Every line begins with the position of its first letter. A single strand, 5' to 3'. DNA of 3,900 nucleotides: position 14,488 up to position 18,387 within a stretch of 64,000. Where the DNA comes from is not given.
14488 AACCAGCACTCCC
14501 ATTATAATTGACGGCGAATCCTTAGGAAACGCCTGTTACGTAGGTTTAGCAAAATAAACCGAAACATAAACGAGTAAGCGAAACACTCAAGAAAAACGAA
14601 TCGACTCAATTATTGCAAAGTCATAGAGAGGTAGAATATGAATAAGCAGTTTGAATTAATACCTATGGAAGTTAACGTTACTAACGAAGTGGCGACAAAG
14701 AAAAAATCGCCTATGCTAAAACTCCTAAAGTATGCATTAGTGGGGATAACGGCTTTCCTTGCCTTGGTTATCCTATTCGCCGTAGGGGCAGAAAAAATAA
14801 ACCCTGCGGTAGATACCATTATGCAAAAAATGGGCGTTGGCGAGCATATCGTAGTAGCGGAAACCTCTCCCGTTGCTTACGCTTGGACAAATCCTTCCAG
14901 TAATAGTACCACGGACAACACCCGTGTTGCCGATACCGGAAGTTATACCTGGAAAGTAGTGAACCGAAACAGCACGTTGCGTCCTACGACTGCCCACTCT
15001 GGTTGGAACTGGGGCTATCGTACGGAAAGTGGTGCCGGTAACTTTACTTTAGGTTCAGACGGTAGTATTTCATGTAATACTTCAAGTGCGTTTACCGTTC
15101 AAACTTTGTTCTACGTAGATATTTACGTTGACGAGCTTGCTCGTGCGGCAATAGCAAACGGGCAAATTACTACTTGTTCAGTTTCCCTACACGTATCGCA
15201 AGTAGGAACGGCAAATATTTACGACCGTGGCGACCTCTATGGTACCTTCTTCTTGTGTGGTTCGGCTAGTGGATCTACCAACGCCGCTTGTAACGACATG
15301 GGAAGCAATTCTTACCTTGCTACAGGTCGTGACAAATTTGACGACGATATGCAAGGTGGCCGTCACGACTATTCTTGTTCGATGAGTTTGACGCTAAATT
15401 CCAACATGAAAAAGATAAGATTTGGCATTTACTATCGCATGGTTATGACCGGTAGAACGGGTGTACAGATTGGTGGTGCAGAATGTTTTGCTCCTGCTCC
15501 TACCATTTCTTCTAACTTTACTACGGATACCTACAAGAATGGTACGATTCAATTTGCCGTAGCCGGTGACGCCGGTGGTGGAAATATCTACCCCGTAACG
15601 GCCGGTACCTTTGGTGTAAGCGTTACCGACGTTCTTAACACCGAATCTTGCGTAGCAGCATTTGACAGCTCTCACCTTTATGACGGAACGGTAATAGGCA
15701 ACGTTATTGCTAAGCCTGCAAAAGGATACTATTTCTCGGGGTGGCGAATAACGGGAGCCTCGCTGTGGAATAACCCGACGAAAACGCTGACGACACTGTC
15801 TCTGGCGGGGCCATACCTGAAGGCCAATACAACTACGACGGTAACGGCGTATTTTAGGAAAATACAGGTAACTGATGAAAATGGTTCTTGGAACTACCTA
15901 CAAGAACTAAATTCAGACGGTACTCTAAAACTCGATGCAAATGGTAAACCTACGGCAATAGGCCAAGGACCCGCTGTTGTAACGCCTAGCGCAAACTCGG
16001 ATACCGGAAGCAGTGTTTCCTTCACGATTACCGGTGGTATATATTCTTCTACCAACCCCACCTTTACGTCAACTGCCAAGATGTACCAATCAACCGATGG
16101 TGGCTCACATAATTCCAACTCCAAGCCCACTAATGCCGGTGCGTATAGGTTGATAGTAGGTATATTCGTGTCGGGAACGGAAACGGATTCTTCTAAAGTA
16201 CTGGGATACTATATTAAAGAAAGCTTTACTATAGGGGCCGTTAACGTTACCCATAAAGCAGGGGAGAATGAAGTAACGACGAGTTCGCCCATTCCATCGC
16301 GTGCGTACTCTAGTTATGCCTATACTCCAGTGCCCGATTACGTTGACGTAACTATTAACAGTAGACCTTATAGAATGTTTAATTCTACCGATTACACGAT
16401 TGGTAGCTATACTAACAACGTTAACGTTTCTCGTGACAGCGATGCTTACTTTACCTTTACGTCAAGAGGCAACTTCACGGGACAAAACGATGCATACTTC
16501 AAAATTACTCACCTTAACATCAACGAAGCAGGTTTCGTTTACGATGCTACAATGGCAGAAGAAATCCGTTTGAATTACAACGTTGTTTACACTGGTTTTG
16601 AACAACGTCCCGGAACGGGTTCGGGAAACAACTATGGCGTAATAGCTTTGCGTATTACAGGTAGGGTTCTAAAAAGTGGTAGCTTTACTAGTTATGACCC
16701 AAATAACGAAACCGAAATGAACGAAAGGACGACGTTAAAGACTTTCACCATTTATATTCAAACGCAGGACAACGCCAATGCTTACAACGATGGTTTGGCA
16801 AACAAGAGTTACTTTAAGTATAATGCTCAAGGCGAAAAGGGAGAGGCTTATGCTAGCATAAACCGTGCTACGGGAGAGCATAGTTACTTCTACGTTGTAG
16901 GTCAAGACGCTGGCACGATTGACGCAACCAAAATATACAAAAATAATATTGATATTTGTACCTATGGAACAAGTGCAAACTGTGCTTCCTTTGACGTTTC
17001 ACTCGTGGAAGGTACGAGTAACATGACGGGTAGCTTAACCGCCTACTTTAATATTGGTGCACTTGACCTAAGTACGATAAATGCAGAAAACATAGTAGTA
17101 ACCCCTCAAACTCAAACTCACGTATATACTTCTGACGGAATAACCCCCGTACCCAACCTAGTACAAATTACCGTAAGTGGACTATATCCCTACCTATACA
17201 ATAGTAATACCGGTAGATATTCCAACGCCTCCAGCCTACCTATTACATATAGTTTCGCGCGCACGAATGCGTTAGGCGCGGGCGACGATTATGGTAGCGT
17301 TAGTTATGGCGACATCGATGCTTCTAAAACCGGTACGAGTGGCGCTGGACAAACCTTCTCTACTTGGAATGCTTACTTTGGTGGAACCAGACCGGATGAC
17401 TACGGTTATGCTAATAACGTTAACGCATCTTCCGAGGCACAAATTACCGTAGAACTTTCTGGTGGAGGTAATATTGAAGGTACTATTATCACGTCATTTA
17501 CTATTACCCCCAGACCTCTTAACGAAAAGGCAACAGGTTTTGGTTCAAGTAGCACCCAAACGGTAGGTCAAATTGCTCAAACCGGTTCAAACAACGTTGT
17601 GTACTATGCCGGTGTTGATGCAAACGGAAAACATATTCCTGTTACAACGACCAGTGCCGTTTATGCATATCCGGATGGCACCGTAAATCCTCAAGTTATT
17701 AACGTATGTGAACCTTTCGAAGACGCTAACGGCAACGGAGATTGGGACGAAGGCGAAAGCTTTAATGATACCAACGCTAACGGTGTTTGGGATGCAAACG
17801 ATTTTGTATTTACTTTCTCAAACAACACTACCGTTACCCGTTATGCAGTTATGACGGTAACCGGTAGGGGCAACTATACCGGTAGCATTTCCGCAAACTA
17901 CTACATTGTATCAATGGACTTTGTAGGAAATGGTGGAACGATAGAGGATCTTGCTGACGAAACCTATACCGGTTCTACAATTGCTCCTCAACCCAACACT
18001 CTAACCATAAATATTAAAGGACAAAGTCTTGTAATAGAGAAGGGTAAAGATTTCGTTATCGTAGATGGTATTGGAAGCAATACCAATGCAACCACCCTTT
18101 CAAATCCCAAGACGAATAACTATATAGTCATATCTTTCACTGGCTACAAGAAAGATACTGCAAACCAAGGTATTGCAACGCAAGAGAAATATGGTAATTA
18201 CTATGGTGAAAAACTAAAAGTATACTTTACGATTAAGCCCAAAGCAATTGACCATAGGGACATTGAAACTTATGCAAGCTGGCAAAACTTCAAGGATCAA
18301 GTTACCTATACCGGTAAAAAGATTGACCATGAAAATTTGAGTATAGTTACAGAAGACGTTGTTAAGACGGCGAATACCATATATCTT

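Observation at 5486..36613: Co-oriented ~31-kb array of three giant (3023/3590/3425 aa) surface-protein genes that looks like a single transcription unit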

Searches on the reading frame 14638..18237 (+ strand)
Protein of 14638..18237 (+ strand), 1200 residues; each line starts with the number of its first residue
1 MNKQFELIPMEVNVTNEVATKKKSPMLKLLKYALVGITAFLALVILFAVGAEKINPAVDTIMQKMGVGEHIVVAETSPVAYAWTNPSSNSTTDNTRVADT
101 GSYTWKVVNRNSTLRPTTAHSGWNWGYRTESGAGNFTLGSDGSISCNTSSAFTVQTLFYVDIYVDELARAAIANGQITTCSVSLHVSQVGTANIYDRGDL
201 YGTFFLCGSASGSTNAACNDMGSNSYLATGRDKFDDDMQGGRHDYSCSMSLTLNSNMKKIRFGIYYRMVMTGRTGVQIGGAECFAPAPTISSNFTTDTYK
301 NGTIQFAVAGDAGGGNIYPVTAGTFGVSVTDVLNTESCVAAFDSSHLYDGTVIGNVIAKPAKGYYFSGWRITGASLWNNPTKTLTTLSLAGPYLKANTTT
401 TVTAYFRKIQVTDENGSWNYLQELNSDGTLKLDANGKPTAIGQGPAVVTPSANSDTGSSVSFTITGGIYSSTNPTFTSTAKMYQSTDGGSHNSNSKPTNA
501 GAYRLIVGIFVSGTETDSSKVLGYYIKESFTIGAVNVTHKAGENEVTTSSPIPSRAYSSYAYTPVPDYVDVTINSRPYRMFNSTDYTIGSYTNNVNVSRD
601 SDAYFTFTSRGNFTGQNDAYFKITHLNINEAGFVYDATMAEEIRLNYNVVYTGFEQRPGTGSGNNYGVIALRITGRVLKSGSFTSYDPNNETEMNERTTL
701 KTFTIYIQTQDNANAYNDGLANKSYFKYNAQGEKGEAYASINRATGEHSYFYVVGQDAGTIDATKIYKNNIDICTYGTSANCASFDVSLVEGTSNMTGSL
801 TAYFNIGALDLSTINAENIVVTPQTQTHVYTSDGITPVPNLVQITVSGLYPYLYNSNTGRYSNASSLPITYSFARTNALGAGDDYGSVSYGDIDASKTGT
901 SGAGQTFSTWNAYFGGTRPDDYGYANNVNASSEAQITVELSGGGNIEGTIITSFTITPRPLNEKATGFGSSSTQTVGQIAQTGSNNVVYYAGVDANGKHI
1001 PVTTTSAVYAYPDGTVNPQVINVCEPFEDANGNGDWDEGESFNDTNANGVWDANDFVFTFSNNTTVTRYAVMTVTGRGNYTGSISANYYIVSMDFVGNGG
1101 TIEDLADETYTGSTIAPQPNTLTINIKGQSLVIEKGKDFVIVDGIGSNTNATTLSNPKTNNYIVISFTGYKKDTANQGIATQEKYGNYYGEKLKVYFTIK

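Call 23: find_related_loci(query=window:14638-18237:+, collection=genome_contigs, flank=10000)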
Query window:14638-18237:+ (1200 aa) in genome_contigs; peptide patterns used: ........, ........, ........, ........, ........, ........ (x = any residue, [..] = any of these).
35 stretches matched a pattern; 3 encode a relative of the query (tblastn E <= 1e-3); 3 distinct loci.
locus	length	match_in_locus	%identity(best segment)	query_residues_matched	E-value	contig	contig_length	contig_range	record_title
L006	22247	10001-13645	52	1-1199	0e+0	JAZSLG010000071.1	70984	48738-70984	MAG: Candidatus Stercoripulliclostridium sp. isolate T1900044558_TS20190024.MAGScoT_cleanbin_000033 SGB_336_k141_3230443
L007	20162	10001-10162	53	1015-1079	3e-9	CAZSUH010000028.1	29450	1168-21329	MAG TPA_asm: uncultured Verrucomicrobiota bacterium isolate SRP192927_co6_704 genome assembly, contig: NODE_2948_length_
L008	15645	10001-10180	40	1009-1067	1e-6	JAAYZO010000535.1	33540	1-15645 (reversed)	MAG: Lentisphaerae bacterium isolate AS06rmzACSIP_321 321823_AS06, whole genome shotgun sequence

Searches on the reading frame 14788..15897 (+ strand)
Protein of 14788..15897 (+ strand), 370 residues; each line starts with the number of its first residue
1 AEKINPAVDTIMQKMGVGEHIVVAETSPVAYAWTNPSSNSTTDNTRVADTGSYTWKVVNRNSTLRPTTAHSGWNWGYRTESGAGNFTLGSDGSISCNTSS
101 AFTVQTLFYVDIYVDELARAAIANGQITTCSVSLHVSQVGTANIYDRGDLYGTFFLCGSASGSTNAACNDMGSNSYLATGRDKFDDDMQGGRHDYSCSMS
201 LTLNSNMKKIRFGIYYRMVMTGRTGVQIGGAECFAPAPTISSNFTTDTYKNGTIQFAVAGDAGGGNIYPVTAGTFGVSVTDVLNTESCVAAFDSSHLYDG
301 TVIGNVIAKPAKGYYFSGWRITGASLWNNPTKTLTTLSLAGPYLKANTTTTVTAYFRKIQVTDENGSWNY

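Call 86: predict_structure(alignment_id=A7)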
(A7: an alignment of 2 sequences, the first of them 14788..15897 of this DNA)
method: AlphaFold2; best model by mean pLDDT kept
length: 370 residues; sequences in the alignment: 2
mean_pLDDT: 42.6   pTM: 0.45
mean pLDDT of the five models: 42.6, 42.0, 41.2, 39.2, 38.8
residues with pLDDT >= 90: 0; 70-90: 11; 50-70: 125; < 50: 234
segments of 3 or more residues with pLDDT < 50: 1-75, 90-92, 162-176, 236-370
pLDDT, mean of each block of 10 residues (from residue 1): 27 33 28 23 27 26 31 49 53 55 66 57 57 61 66 67 42 47 57 63 67 71 56 49 35 28 26 27 32 31 33 31 31 30 27 31 39
secondary structure, 60 per line:
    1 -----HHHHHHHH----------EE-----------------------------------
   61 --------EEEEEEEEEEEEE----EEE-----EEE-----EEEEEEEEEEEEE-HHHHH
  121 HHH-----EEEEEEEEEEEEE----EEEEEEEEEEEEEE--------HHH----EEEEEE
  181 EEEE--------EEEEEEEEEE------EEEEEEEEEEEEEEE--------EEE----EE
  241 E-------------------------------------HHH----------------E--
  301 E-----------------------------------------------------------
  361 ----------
elements in order: H6-13 E69-81 E86-88 E94-96 E102-114 H116-123 E129-141 E146-159 E175-184 E193-202 E209-223 E232-234 E239-241
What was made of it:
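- The G2 head model failed (pLDDT 43, call 86), and the G1 head was not modelled.
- Tried and rejected: (4) The G2 head structure prediction failed (pLDDT 43, call 86).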

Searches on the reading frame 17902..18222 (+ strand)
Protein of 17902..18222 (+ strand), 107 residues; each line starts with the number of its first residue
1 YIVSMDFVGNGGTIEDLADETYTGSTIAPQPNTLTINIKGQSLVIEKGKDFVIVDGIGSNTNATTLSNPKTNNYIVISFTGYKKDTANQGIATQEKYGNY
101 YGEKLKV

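Call 89: search_protein_families(library=pfam, proteins=[window:17902-18222:+], max_evalue=1)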
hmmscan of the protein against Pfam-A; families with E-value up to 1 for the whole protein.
window:17902-18222:+ (107 aa): 1 family
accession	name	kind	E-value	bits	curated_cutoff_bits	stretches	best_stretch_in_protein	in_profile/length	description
PF19716.4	DUF6211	-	0.22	12.4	25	1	28-71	9-52/92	Family of unknown function (DUF6211)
